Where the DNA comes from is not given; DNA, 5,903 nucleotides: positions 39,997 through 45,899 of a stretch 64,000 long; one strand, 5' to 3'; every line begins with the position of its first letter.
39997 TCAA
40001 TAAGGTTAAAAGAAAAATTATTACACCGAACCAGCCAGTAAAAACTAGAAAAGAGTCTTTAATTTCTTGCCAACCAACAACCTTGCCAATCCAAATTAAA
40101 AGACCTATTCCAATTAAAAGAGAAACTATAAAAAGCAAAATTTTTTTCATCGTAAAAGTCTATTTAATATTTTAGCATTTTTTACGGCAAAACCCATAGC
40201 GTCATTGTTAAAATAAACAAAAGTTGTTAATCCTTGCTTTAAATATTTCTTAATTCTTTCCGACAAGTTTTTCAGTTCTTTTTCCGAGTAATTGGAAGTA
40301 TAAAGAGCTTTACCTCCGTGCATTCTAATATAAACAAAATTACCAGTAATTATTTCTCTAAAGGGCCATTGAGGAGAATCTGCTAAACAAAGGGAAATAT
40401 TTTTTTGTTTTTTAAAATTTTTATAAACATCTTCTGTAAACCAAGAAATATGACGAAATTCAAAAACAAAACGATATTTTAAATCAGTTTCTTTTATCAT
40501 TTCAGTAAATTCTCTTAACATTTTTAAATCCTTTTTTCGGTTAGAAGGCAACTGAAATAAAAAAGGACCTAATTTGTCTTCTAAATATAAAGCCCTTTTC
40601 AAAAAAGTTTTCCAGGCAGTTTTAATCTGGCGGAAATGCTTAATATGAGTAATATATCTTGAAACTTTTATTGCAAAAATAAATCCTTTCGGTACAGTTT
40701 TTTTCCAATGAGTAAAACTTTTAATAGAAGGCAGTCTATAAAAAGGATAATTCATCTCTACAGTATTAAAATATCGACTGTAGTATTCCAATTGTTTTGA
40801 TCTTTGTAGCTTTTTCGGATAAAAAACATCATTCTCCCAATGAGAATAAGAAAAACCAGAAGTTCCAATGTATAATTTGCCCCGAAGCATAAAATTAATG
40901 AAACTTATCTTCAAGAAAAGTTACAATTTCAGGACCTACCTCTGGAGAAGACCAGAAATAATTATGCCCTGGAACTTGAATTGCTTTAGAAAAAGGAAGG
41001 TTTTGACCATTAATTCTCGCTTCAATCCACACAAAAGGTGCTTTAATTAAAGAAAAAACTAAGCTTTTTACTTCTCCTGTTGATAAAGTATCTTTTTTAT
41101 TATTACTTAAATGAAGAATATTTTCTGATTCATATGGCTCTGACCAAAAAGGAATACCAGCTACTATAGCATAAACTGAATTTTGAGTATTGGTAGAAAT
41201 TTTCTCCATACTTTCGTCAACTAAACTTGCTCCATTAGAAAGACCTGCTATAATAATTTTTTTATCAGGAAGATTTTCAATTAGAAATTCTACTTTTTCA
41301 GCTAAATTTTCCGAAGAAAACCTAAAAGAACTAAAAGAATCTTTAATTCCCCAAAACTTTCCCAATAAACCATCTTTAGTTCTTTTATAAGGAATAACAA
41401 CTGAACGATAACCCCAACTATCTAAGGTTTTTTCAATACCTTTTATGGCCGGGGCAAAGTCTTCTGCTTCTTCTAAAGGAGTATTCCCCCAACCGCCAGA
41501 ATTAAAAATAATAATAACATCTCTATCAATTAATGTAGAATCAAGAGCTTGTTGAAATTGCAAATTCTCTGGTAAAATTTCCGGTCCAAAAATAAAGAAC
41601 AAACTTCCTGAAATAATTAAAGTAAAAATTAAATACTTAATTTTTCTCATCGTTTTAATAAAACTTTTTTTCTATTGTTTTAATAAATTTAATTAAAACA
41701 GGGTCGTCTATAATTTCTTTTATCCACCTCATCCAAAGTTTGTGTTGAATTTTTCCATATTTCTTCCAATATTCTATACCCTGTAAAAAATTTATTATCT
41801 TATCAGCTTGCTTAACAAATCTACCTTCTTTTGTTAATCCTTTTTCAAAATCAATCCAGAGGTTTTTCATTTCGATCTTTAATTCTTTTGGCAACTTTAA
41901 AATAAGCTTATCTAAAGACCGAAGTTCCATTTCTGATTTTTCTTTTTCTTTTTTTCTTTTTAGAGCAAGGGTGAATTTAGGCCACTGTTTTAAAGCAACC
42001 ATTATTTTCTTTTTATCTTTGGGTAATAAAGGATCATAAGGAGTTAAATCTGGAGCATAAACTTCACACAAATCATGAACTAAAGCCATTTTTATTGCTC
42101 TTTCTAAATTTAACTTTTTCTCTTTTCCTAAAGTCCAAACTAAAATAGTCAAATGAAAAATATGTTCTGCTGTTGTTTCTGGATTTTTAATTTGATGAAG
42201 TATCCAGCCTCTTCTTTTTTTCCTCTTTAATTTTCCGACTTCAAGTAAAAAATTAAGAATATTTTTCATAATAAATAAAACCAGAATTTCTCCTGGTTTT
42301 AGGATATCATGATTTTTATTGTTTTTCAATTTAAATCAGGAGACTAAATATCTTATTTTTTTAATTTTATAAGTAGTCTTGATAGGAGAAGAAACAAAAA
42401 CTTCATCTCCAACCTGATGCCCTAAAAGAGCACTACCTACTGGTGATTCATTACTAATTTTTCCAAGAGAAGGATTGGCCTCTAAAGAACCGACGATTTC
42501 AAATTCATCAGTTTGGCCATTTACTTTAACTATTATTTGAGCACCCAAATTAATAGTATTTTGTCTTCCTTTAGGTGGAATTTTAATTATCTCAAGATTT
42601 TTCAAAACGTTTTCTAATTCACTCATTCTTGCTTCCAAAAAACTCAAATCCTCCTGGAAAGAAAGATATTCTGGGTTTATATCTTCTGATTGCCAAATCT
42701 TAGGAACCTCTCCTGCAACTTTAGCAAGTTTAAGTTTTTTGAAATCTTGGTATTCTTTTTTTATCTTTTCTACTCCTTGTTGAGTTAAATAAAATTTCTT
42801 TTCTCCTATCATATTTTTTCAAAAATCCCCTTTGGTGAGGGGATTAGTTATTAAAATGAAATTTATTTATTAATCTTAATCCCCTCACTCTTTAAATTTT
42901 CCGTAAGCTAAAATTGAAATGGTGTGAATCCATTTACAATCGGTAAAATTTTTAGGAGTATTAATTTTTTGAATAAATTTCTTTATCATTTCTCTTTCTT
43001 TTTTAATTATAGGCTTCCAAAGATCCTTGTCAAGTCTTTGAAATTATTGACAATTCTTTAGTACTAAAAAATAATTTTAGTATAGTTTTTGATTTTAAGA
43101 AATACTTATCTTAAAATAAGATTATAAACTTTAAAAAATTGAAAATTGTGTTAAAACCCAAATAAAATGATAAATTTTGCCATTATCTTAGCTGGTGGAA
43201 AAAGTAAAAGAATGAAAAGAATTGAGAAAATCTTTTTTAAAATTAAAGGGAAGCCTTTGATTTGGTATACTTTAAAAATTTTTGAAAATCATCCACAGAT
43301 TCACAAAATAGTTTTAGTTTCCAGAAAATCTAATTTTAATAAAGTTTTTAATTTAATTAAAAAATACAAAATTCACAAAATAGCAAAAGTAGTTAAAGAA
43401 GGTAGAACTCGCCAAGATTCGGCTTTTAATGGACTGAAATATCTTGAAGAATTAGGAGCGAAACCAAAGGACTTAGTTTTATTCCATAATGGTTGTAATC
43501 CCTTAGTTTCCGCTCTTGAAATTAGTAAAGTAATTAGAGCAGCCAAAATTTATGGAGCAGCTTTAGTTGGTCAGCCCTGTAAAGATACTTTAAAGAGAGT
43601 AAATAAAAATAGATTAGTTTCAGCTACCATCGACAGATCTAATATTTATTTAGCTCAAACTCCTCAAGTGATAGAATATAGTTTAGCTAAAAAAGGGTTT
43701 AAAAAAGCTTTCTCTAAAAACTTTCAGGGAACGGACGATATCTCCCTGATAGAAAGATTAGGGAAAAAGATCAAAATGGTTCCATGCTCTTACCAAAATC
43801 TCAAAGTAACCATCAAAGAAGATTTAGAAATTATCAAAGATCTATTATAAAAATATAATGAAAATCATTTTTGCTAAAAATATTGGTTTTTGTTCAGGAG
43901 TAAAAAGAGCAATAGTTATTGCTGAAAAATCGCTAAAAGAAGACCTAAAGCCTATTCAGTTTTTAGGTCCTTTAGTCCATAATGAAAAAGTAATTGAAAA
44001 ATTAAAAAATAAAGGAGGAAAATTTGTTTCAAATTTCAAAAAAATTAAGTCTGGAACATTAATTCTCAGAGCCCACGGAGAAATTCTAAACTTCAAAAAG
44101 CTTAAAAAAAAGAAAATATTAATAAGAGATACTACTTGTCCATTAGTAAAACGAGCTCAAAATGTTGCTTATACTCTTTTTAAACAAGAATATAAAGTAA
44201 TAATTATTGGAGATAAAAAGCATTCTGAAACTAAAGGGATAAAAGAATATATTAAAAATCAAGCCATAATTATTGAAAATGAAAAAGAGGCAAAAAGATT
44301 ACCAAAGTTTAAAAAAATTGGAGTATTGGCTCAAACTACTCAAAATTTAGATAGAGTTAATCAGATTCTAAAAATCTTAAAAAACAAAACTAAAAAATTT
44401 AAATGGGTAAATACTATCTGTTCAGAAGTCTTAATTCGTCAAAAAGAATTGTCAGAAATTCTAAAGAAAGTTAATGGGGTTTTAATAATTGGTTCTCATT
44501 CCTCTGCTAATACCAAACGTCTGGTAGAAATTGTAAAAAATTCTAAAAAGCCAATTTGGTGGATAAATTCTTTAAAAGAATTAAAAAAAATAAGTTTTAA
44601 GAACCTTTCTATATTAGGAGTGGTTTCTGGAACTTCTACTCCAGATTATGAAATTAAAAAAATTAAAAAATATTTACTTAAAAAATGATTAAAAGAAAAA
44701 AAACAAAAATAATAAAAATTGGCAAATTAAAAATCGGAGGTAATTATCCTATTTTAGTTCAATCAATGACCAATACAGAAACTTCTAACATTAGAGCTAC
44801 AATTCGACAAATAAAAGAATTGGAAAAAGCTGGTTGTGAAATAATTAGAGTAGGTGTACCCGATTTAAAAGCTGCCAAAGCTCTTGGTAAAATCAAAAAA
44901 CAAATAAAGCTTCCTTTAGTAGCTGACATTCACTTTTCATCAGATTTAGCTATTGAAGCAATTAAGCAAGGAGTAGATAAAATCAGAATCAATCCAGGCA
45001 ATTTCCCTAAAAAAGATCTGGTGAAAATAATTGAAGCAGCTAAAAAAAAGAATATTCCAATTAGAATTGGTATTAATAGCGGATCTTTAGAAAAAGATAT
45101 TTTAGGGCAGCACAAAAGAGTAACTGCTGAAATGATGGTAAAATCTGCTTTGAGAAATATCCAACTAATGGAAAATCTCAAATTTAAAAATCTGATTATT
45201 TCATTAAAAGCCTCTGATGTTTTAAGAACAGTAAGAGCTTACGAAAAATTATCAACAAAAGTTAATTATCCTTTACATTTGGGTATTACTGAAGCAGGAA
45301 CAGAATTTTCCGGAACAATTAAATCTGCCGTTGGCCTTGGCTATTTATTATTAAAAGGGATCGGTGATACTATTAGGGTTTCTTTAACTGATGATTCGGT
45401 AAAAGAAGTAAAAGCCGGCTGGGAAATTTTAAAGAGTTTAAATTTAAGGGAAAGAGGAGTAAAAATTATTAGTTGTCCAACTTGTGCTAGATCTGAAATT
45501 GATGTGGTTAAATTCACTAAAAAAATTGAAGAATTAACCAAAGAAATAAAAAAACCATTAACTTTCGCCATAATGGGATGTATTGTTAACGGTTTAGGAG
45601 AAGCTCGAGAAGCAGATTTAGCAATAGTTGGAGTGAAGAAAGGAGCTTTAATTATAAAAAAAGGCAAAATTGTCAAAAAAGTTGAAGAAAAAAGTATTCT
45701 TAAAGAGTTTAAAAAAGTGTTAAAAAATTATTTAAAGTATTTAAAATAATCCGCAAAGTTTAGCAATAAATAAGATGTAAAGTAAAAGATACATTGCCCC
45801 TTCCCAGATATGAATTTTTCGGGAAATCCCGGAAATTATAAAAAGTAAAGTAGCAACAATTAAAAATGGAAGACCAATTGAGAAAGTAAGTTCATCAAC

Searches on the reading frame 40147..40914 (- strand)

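Call 54: search_protein_families(library=pfam, proteins=[window:40147-40914:-], max_evalue=0.00001)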
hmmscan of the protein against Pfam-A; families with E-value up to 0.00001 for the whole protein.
window:40147-40914:- (255 aa): 1 family
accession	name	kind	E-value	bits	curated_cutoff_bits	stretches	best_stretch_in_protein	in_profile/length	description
PF01904.24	DUF72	-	3.6e-65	220.5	25.3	1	32-252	1-216/217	Protein of unknown function DUF72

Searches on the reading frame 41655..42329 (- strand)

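Call 45: search_protein_families(library=pfam, proteins=[window:41655-42329:-], max_evalue=0.01)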
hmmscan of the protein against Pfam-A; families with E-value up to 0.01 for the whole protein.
window:41655-42329:- (224 aa): 3 families
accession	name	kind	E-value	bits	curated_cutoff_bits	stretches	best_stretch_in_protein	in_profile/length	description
PF13023.12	HD_3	-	3.6e-32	112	22.5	1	31-192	1-139/165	HD domain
PF12917.13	YfbR-like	-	1e-09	38.8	25.9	2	27-95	2-74/182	5'-deoxynucleotidase YfbR-like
PF01966.28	HD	-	0.00018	22.2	22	1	54-178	2-113/116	HD domain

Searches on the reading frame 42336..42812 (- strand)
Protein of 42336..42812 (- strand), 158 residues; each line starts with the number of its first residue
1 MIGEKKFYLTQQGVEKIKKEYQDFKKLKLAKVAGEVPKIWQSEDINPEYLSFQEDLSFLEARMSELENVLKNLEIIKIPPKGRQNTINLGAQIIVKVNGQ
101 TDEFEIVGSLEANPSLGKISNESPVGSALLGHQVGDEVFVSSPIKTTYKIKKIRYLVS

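Call 45: search_protein_families(library=pfam, proteins=[window:42336-42812:-], max_evalue=0.01)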
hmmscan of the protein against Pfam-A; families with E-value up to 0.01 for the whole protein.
window:42336-42812:- (158 aa): 3 families
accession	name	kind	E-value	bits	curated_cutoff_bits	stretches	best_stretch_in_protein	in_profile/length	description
PF01272.25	GreA_GreB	-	1e-18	67.5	26.9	1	85-155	4-77/77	Transcription elongation factor, GreA/GreB, C-term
PF03449.20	GreA_GreB_N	-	4e-09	37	24.5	1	8-75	2-71/71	Transcription elongation factor, N-terminal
PF02996.22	Prefoldin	-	0.00021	21.6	23.2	1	50-100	6-56/120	Prefoldin subunit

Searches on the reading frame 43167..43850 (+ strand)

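Call 45: search_protein_families(library=pfam, proteins=[window:43167-43850:+], max_evalue=0.01)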
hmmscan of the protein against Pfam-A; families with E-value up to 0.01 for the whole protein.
window:43167-43850:+ (227 aa): 4 families
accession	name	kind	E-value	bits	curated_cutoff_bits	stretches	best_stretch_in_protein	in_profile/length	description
PF01128.25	IspD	-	1.7e-47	162.5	27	1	5-222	3-214/221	2-C-methyl-D-erythritol 4-phosphate cytidylyltransferase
PF12804.13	NTP_transf_3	-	2.1e-10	41.4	27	1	5-127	1-112/160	MobA-like NTP transferase domain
PF02348.25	CTP_transf_3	-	1.6e-05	25.3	22.6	1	5-127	2-115/217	Cytidylyltransferase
PF00483.29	NTP_transferase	-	0.0004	20.5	21.2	1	5-73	2-74/245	Nucleotidyl transferase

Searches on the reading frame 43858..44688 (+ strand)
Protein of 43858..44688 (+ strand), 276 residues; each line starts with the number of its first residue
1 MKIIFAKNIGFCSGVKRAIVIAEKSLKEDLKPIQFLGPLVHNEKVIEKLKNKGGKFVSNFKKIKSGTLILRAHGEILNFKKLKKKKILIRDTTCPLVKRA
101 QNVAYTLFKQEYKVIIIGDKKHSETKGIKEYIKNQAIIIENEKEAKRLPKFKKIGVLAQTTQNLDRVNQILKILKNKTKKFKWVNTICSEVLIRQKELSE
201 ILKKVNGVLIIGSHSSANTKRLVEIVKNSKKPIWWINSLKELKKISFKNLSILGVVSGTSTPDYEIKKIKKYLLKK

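Call 45: search_protein_families(library=pfam, proteins=[window:43858-44688:+], max_evalue=0.01)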
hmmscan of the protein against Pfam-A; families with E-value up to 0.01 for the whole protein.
window:43858-44688:+ (276 aa): 1 family
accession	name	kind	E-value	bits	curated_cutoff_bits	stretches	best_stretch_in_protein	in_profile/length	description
PF02401.23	LYTB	-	1.2e-76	258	24.5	1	3-273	1-266/267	LytB protein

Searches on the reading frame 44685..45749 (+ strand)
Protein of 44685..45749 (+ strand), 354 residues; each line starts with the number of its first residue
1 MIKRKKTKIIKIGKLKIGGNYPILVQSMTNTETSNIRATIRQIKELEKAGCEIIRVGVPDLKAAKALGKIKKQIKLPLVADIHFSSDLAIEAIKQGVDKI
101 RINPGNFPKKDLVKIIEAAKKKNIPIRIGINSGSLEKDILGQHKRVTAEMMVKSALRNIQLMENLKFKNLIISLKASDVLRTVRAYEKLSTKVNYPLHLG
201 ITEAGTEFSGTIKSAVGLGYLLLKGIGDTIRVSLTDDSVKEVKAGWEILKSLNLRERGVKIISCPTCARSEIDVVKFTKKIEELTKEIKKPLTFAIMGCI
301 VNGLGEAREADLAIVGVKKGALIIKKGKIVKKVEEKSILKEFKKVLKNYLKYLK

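Call 45: search_protein_families(library=pfam, proteins=[window:44685-45749:+], max_evalue=0.01)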
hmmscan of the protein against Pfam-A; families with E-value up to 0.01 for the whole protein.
window:44685-45749:+ (354 aa): 1 family
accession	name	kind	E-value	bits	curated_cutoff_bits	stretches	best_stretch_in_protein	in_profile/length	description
PF04551.19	GcpE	-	1.9e-143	478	32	1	7-347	1-342/343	GcpE protein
